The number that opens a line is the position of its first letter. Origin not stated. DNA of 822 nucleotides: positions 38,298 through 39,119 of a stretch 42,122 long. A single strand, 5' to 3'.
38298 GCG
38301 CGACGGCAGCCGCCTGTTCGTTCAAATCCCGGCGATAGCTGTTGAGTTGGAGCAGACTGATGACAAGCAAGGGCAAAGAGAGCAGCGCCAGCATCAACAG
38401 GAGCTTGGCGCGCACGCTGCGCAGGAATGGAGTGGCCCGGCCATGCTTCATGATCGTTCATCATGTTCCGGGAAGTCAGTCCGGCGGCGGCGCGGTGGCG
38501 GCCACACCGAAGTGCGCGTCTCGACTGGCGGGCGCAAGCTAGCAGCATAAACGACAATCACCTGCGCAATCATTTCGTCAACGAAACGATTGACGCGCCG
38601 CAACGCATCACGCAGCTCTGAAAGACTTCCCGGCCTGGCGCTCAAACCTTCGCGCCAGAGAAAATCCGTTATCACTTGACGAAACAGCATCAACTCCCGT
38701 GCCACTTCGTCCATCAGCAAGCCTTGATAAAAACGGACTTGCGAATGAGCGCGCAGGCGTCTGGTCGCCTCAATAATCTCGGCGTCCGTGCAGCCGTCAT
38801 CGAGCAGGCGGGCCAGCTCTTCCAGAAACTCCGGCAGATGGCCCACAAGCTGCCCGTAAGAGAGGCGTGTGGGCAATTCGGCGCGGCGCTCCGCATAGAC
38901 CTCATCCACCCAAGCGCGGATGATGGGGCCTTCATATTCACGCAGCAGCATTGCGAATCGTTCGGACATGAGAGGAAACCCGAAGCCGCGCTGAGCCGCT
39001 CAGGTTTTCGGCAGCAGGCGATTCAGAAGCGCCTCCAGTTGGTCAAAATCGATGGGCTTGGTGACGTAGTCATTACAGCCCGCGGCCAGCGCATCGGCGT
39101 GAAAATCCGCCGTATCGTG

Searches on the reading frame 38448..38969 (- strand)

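Call 27: search_protein_families(library=pfam, proteins=[window:38448-38969:-], max_evalue=0.00001)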
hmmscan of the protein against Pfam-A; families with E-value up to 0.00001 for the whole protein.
window:38448-38969:- (173 aa): 1 family
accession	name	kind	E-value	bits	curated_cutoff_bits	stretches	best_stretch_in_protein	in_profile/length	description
PF14361.12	RsbRD_N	-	3.3e-12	47.4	24.3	1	6-103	2-102/104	RsbT co-antagonist protein rsbRD N-terminal domain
